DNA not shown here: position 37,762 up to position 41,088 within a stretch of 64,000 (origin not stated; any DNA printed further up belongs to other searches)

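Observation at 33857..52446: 18.6-kb translationally coupled 12-gene pseudopilin / T2SS-like operon headed by a double-FHA membrane protein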

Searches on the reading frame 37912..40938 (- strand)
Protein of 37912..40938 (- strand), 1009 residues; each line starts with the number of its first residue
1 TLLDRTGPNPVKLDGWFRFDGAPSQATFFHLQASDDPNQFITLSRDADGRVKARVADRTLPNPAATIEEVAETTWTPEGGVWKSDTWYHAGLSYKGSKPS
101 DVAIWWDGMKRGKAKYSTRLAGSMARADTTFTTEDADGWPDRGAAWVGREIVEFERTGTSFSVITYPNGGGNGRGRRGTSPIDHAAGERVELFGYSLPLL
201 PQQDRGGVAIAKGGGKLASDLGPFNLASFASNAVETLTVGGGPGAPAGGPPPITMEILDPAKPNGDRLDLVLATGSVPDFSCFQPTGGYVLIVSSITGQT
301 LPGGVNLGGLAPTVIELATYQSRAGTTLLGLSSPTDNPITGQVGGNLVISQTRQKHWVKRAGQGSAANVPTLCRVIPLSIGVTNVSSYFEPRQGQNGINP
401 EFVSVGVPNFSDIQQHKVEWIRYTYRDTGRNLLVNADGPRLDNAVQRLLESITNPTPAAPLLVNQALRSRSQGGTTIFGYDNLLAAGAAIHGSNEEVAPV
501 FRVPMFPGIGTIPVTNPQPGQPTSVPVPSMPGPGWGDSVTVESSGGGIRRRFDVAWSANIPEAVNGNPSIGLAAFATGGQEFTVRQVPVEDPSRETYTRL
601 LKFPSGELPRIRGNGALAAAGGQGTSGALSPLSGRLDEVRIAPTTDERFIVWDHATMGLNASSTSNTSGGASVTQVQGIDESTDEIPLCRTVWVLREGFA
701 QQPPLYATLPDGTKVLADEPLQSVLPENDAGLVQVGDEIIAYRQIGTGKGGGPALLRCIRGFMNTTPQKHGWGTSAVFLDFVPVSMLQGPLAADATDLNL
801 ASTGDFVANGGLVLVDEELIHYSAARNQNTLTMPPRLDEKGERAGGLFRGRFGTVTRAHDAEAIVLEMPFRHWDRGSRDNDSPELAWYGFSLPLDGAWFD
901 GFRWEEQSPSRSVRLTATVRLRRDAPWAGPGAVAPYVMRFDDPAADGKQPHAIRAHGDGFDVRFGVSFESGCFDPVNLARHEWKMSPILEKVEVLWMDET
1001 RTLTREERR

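Call 70: predict_structure(alignment_id=A8)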
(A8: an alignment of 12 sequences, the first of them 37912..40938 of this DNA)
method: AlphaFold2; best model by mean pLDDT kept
length: 1009 residues; sequences in the alignment: 12
mean_pLDDT: 65.3   pTM: 0.52
mean pLDDT of the five models: 65.3, 64.7, 61.5, 58.8, 57.3
residues with pLDDT >= 90: 59; 70-90: 416; 50-70: 302; < 50: 232
segments of 3 or more residues with pLDDT < 50: 1-10, 58-65, 241-246, 365-368, 474-488, 506-536, 587-595, 602-617, 622-633, 643-678, 689-727, 771-775, 871-886, 1001-1009
pLDDT, mean of each block of 10 residues (from residue 1): 33 68 68 60 80 65 50 78 75 63 73 79 81 80 66 79 66 57 68 59 64 79 86 78 48 83 91 81 91 75 53 86 93 86 72 88 57 90 84 63 73 61 88 88 86 66 80 49 47 82 50 28 31 47 62 62 65 66 55 51 39 44 42 51 38 36 29 38 55 29 37 37 45 67 65 68 64 49 78 83 73 78 75 64 63 76 75 40 52 82 84 80 69 71 70 85 76 68 76 79 35
secondary structure, 60 per line:
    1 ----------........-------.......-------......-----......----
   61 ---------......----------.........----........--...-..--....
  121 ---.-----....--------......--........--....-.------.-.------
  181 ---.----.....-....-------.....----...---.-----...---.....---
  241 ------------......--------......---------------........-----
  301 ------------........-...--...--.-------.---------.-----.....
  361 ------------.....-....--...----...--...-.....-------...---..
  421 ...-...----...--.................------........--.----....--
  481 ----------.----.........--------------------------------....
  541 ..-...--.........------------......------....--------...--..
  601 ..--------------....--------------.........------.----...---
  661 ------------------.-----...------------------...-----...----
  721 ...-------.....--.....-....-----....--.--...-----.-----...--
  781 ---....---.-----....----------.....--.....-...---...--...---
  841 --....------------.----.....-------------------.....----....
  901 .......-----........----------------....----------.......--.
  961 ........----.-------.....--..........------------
elements in order (helices of 4 or more, strands of 3 or more residues): E11-18 E26-32 E40-45 E51-56 E70-75 E86-94 E102-106 E109-111 E117-120 E130-133 E142-147 E150-157 E160-163 E189-193 E195-198 E206-210 E215-217 E227-229 E233-237 E253-258 E267-272 E288-295 E313-320 E322-324 E327-329 E356-360 E373-377 E379-382 E392-394 E397-399 E401-405 E419-423 E425-427 E432-434 H438-453 H460-467 H475-478 E496-504 E537-542 E549-557 E570-575 E582-585 E599-602 E617-620 E635-643 E685-687 E706-708 E714-716 E731-735 E738-742 E744-747 E753-756 E776-778 E784-787 E797-800 E811-815 E818-822 E824-826 E830-832 E835-837 E843-846 E864-868 E888-892 E897-907 E913-920 E937-940 E951-957 E960-968 E988-997

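Call 93: search_protein_representatives(alignment_id=A8)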
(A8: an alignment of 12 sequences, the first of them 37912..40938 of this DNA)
Query: 12 sequences, 1002 profile positions. Proteins with E-value up to 0.001 (for the whole library): 970; up to 1e-10: 665; up to 1e-30: 441. The best 150 are listed.
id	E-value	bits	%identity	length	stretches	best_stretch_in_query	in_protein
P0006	0.0e+00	1441.3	-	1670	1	1-1001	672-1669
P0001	0.0e+00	1440.8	-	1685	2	2-1002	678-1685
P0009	0.0e+00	1387.5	-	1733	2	1-1002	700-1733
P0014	0.0e+00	1284.4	-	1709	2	1-1002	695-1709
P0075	0.0e+00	1270.9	-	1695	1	1-1001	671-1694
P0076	0.0e+00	1203.5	-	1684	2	1-1002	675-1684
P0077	0.0e+00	1196.3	-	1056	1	15-1002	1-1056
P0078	0.0e+00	1123.4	-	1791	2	1-1002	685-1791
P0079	0.0e+00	1035.6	-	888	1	109-1001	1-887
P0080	4.6e-255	865.7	-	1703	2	4-1002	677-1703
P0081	2.3e-236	803.8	-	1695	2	3-999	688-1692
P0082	2.1e-229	780.7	-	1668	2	3-1002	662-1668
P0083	1.3e-224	764.8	-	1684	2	4-1002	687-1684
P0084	8.1e-223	759.0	-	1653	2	3-1002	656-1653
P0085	2.5e-213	727.5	-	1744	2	3-1000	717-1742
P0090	8.2e-146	504.0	-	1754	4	469-1000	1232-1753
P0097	1.2e-131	457.1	-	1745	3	581-1002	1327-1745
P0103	1.3e-122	427.2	-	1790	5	700-1000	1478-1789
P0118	4.5e-116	405.6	-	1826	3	723-1000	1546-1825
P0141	2.3e-111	390.0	-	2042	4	5-640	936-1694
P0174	2.0e-104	367.0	-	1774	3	7-640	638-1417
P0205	4.8e-93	329.4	-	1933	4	724-1002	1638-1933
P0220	3.2e-81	290.2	-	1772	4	723-996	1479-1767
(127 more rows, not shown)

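Call 94: list_cluster_members(proteins=[P0080, P0085, P0090, P0097, P0103, P0118, P0141, P0174, P0205, P0220])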
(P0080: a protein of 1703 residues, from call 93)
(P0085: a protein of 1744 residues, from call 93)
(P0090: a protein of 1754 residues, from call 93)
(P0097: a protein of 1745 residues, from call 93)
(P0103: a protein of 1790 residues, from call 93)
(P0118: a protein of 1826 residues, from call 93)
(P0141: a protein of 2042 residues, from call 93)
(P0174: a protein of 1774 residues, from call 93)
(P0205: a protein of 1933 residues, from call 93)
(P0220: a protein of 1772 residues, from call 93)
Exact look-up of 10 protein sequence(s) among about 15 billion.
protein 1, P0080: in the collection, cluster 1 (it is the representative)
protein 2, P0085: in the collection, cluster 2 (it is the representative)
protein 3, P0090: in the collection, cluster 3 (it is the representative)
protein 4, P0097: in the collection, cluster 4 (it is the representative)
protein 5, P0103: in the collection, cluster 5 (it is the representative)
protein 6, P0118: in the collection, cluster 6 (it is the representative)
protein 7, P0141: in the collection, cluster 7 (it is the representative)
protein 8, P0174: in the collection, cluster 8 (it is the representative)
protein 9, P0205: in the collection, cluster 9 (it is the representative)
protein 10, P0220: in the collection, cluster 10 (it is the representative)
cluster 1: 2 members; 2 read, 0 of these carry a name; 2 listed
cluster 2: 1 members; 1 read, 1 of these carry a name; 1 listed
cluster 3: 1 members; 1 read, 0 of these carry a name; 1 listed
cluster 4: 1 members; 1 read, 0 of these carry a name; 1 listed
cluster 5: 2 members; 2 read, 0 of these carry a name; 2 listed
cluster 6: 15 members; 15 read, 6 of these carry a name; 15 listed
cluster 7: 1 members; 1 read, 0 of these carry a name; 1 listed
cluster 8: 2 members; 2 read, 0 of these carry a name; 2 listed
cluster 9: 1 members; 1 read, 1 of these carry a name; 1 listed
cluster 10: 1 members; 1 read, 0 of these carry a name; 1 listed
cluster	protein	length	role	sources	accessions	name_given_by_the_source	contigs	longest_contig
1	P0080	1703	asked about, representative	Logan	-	-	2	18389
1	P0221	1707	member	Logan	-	-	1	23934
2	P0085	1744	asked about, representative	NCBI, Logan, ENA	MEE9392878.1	MAG: hypothetical protein V3W41_10275 [Planctomycetota bacterium]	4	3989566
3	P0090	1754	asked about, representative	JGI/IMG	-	-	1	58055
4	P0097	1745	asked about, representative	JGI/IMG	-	-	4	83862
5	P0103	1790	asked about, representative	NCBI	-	-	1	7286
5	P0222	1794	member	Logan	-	-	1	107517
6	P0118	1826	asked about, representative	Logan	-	-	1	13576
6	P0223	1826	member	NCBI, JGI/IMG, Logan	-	type II secretory pathway pseudopilin PulG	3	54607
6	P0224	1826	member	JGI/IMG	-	hypothetical protein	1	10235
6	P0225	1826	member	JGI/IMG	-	hypothetical protein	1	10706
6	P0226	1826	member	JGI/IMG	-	type II secretory pathway pseudopilin PulG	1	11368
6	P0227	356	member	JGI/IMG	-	hypothetical protein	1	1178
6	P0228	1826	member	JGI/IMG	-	type II secretory pathway pseudopilin PulG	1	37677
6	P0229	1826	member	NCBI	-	-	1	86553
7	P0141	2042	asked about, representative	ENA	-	-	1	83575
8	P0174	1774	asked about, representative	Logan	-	-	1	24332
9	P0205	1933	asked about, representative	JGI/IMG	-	hypothetical protein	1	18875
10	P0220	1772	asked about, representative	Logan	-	-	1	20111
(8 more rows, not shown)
